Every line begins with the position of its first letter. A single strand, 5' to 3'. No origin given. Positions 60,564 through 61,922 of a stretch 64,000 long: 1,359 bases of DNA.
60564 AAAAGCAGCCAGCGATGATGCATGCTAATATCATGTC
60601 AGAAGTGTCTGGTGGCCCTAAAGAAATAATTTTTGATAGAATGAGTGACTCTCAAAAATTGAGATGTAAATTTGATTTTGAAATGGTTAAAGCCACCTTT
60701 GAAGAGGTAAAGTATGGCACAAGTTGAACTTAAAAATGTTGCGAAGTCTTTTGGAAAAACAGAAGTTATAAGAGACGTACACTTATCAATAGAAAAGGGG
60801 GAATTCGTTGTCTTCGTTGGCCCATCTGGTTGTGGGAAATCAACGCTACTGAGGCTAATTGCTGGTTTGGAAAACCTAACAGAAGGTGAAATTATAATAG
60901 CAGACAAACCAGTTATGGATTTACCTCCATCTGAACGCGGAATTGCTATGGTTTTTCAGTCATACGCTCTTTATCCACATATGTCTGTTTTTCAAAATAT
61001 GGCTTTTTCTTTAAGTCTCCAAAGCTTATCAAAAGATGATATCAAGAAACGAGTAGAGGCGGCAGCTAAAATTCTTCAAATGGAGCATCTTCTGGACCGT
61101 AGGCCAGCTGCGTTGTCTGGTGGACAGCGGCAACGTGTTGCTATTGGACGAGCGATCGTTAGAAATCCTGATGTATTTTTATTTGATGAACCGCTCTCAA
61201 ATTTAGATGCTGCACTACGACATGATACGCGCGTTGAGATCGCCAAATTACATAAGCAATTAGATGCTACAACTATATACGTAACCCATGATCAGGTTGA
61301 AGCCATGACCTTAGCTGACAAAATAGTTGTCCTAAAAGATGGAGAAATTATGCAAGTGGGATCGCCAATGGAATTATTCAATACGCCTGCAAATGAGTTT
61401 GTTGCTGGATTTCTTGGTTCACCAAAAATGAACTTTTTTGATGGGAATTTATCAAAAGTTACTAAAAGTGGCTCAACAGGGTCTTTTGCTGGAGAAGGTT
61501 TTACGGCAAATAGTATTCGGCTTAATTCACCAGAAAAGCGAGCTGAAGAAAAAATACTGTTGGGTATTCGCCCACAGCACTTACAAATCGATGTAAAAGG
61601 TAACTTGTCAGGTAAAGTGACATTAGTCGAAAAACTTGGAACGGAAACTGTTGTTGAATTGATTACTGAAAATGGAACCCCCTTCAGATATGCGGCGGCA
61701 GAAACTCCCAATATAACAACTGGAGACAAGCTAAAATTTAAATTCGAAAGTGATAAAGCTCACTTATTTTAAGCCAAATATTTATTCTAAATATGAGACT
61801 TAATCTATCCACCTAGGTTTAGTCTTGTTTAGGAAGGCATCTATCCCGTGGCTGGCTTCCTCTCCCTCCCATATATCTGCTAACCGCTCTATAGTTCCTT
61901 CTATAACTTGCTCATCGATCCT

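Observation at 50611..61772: Candidate sulfosugar oxidative-desulfonation locus joined to an agl-type alpha-glucoside importer, with no GH31 sulfoquinovosidase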

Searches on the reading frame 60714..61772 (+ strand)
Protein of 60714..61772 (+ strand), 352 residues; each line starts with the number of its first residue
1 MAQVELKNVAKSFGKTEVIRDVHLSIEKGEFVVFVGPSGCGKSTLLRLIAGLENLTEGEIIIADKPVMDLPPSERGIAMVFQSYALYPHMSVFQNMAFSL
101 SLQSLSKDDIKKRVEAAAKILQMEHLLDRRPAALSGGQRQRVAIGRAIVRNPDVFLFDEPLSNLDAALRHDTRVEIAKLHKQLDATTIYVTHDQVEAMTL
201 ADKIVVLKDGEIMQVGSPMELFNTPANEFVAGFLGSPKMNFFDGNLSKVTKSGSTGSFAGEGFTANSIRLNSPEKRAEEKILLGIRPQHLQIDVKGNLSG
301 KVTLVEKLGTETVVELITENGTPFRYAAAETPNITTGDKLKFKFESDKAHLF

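Call 4: search_protein_families(library=pfam, proteins=[window:60714-61772:+])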
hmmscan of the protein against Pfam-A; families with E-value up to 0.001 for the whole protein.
window:60714-61772:+ (352 aa): 6 families
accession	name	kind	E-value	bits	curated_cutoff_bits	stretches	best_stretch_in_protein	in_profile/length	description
PF00005.33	ABC_tran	-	2.3e-35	122.6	25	1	20-161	2-136/137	ABC transporter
PF08402.16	TOBE_2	-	1.7e-09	38.1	21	1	283-352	1-76/76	TOBE domain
PF17912.7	OB_MalK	-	5.4e-07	30.8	27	1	235-290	1-53/53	MalK OB fold domain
PF13304.12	AAA_21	-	5.2e-06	27.2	27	0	31-52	1-22/304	AAA domain, putative AbiEii toxin, Type IV TA system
PF03193.22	RsgA_GTPase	-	3.2e-05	24.3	30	1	12-60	90-137/174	RsgA GTPase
PF20703.3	nSTAND1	-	5.9e-05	23.3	27.1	1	13-57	17-59/379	Novel STAND NTPase 1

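Call 5: search_protein_families(library=ncbifam, proteins=[window:60714-61772:+])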
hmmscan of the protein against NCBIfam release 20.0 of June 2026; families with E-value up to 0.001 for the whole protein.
window:60714-61772:+ (352 aa): 187 families (the best 25 are shown)
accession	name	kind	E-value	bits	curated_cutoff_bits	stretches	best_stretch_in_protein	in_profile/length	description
NF008653.0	PRK11650.1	subfamily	8.2e-137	456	432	1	1-352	1-347/357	sn-glycerol-3-phosphate ABC transporter ATP-binding protein UgpC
NF008233.0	PRK11000.1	equivalog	9.2e-136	452.5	568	1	1-352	1-353/369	maltose/maltodextrin ABC transporter ATP-binding protein MalK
NF006987.0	PRK09452.1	equivalog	1.6e-96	323.3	482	1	4-294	18-303/378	spermidine/putrescine ABC transporter ATP-binding protein PotA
NF040933.2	ABC_arch_GlcV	equivalog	5.9e-92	308.3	450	1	3-319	2-324/357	glucose ABC transporter ATP-binding protein GlcV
TIGR03265.1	PhnT2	equivalog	6.1e-92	308.6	457.7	1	3-321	4-315/353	putative 2-aminoethylphosphonate ABC transporter ATP-binding protein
NF043075.1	MMSYN1_0197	equivalog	1.1e-89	300.7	550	1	4-351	3-338/341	spermidine/putrescine ABC transporter ATP-binding protein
NF008513.0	PRK11432.1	equivalog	1e-88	297.6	496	1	4-304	7-297/351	ferric ABC transporter ATP-binding protein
TIGR01187.1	potA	subfamily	1.9e-85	286.8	355.6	1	35-294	2-256/325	polyamine ABC transporter ATP-binding protein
TIGR03258.1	PhnT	equivalog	3.1e-85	286.3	499.15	1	4-351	9-356/359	2-aminoethylphosphonate ABC transport system ATP-binding subunit PhnT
TIGR00968.1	3a0106s01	subfamily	1.8e-81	273.2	342.75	1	5-236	2-233/237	sulfate ABC transporter ATP-binding protein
NF040840.2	tungstate_WtpC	equivalog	2.4e-80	270.4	440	1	5-295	3-281/347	tungstate ABC transporter ATP-binding protein WtpC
NF008105.0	PRK10851.1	equivalog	1.3e-73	247.8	502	1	4-245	3-246/362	sulfate/thiosulfate ABC transporter ATP-binding protein CysA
NF008621.0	PRK11607.1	equivalog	3.6e-73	246.5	613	1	4-249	20-263/377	putrescine ABC transporter ATP-binding subunit PotG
TIGR01186.1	proV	subfamily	7.9e-69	232.5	326.6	1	13-239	3-235/363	betaine/proline/choline family ABC transporter ATP-binding protein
TIGR03415.1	ABC_choXWV_ATP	equivalog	4.6e-53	180.5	483.75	1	8-234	29-265/382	choline ABC transporter ATP-binding protein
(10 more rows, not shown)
